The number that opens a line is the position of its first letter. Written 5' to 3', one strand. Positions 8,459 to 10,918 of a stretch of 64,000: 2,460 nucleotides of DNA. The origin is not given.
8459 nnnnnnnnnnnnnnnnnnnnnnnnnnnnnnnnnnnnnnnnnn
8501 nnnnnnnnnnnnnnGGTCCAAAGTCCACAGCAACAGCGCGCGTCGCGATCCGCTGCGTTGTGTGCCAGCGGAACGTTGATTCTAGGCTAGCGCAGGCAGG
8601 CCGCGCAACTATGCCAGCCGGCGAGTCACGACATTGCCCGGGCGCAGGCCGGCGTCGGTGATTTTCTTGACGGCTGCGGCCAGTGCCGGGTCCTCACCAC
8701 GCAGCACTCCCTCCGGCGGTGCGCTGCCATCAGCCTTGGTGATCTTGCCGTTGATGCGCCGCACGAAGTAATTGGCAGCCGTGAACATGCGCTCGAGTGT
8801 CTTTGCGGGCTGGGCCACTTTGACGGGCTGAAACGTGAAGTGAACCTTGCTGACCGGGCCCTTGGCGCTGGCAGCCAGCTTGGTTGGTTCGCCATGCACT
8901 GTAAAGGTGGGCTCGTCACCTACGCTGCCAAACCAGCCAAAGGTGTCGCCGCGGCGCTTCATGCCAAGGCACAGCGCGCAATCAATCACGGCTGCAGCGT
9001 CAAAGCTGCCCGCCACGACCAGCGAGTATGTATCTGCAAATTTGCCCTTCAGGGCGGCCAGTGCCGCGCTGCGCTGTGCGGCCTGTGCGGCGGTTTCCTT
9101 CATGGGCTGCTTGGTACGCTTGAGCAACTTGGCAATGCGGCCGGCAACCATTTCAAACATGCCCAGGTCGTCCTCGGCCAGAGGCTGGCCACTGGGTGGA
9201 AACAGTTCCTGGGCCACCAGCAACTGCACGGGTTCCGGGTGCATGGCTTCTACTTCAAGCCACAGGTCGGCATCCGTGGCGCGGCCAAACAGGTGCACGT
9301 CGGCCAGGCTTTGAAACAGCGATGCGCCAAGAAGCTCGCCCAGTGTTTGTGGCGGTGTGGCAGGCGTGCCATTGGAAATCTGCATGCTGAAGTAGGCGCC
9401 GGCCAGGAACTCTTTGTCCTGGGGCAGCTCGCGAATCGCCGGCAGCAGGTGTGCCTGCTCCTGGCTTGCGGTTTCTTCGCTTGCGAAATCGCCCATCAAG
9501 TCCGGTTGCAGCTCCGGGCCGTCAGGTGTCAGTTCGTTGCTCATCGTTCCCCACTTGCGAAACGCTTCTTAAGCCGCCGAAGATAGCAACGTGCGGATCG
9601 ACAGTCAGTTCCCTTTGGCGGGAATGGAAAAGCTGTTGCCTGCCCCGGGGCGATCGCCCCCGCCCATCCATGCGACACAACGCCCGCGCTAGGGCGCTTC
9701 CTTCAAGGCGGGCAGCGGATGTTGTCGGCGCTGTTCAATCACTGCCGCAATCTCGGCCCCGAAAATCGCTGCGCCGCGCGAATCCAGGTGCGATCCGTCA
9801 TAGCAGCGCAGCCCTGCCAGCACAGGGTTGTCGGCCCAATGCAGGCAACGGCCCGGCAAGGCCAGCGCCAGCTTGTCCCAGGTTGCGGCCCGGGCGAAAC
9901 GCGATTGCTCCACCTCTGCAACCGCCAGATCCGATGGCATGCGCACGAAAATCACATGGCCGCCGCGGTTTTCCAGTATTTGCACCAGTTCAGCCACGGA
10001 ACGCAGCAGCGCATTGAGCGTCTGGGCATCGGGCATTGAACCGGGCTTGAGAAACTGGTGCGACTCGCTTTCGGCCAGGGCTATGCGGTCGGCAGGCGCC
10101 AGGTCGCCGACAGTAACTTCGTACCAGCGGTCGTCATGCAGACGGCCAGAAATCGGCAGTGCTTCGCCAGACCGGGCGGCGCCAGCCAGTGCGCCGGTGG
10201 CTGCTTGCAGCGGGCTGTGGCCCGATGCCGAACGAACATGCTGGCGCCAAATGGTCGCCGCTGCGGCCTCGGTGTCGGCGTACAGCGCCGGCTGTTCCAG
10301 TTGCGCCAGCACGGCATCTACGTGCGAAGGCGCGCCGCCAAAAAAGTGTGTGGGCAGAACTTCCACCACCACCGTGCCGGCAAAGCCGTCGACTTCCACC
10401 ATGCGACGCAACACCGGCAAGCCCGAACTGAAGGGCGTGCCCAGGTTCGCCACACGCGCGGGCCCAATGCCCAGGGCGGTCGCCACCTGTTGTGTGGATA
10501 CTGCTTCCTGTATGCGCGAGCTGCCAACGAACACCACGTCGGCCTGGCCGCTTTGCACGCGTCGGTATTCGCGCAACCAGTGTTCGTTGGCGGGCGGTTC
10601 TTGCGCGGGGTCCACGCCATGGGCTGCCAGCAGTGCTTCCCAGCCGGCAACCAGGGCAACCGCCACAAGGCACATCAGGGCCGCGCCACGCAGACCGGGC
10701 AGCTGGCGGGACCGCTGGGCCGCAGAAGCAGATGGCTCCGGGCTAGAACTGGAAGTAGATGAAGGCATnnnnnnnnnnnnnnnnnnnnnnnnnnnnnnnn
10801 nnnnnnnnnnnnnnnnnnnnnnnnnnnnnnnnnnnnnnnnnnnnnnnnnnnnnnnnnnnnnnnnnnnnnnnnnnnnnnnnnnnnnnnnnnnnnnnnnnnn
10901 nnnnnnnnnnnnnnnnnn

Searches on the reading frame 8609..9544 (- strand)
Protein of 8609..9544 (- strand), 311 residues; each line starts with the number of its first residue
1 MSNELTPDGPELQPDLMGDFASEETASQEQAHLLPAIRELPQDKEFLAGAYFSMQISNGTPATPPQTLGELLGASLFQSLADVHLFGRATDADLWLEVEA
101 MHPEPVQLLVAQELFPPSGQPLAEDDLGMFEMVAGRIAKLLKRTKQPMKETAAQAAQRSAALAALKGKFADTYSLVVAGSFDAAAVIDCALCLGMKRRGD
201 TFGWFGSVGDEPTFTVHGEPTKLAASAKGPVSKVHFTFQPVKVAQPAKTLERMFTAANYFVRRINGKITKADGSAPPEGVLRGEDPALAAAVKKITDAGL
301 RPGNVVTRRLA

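Call 72: search_protein_families(library=pfam, proteins=[window:8609-9544:-], max_evalue=0.0001)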
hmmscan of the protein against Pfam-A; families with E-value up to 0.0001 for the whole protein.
window:8609-9544:- (311 aa): 0 families

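Call 74: search_protein_families(library=ncbifam, proteins=[window:8609-9544:-], max_evalue=0.01)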
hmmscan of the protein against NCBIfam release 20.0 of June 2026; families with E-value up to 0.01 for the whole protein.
window:8609-9544:- (311 aa): 0 families

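Call 80: search_protein_families(library=pfam, proteins=[window:8609-9544:-], max_evalue=10)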
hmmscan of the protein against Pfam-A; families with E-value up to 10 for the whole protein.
window:8609-9544:- (311 aa): 2 families
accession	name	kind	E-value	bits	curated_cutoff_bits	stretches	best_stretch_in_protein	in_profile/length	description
PF07521.17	RMMBL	-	0.053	13.9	21.6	1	201-226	23-48/63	Zn-dependent metallo-hydrolase RNA specificity domain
PF05067.18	Mn_catalase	-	0.19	11.1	27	1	124-177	64-114/284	Manganese containing catalase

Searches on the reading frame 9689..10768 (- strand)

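Call 72: search_protein_families(library=pfam, proteins=[window:9689-10768:-], max_evalue=0.0001)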
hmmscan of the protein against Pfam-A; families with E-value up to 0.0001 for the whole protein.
window:9689-10768:- (359 aa): 0 families

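Call 74: search_protein_families(library=ncbifam, proteins=[window:9689-10768:-], max_evalue=0.01)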
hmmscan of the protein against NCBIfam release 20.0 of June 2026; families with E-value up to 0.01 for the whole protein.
window:9689-10768:- (359 aa): 0 families

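Call 80: search_protein_families(library=pfam, proteins=[window:9689-10768:-], max_evalue=10)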
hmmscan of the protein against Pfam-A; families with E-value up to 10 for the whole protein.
window:9689-10768:- (359 aa): 1 family
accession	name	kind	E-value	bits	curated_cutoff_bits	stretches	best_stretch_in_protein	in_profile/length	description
PF02624.21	YcaO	-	0.015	15.1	25.7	1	178-278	208-308/325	YcaO cyclodehydratase, ATP-ad Mg2+-binding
